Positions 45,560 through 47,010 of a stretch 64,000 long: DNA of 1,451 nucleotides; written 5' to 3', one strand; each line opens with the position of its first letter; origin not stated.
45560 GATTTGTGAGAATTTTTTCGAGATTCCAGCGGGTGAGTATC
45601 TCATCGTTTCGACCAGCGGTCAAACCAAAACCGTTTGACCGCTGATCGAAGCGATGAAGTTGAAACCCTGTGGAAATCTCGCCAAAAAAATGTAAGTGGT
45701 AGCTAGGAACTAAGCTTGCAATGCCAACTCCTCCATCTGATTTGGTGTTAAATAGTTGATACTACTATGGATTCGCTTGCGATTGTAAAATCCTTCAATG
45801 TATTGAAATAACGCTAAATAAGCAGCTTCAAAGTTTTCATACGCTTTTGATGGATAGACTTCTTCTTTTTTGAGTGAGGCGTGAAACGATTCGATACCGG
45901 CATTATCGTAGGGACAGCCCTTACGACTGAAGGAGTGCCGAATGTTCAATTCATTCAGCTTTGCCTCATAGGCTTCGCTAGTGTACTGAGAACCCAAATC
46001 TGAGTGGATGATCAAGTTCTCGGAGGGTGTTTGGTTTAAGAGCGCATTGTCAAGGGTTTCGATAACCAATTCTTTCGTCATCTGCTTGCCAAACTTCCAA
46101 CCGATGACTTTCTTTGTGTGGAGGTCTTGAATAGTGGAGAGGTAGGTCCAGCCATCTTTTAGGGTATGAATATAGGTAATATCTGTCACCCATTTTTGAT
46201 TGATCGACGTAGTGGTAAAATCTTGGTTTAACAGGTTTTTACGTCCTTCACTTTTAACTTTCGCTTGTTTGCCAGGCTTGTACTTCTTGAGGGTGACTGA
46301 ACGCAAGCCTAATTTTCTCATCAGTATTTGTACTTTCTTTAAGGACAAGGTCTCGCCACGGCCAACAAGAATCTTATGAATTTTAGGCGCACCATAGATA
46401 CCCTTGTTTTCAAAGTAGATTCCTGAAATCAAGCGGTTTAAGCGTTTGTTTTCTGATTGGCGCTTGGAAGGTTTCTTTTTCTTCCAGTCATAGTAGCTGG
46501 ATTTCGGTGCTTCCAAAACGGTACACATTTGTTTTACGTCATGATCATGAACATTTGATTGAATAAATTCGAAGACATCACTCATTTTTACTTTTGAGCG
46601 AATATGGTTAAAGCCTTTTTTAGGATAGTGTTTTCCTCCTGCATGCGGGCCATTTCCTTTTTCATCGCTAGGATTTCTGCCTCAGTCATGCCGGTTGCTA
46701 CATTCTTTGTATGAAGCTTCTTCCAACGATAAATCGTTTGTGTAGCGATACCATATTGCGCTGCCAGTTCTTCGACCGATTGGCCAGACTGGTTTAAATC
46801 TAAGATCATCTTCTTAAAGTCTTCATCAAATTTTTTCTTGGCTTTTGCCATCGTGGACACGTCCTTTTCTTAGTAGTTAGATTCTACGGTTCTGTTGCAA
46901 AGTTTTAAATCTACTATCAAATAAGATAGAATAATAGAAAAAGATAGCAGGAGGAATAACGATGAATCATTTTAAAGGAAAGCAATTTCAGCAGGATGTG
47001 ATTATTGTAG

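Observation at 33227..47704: IS1216-bounded 14.5-kb composite segment with tandem IS1216 duplication and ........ junctions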

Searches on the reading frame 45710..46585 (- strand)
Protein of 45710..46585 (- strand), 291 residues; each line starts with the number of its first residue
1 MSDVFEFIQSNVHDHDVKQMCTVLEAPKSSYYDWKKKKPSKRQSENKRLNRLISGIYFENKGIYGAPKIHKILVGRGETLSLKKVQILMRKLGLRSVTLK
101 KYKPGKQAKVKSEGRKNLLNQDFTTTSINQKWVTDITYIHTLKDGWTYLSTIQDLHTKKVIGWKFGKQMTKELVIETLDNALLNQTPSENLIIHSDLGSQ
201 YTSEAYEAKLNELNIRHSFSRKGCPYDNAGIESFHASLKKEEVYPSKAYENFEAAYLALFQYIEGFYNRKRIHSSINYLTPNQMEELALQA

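Call 36: search_protein_families(library=pfam, proteins=[window:45710-46585:-], max_evalue=0.00001)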
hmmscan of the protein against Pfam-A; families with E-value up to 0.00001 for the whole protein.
window:45710-46585:- (291 aa): 4 families
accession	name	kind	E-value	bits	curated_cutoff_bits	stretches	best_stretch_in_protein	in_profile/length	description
PF00665.32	rve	-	8.9e-25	87.4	32.6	1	129-225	5-102/102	Integrase core domain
PF13276.12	HTH_21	-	7.1e-12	45.8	28.1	1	47-102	4-60/60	HTH-like domain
PF13683.12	rve_3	-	8.1e-11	42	26.5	1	214-281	2-67/67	Integrase core domain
PF13333.12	rve_2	-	2.1e-10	41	22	1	232-286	1-53/56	Integrase core domain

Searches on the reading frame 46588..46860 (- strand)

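Call 36: search_protein_families(library=pfam, proteins=[window:46588-46860:-], max_evalue=0.00001)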
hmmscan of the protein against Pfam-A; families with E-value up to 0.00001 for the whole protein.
window:46588-46860:- (90 aa): 3 families
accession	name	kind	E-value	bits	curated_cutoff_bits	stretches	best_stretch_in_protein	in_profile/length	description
PF01527.26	HTH_Tnp_1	-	2.7e-11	43.9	24.1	1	6-84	2-74/75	Transposase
PF13384.12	HTH_23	-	3e-06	27.3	24.6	1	18-50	10-41/50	Homeodomain-like domain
PF13551.12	HTH_29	-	3.8e-06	27.3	28.1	1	16-53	1-40/64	Winged helix-turn helix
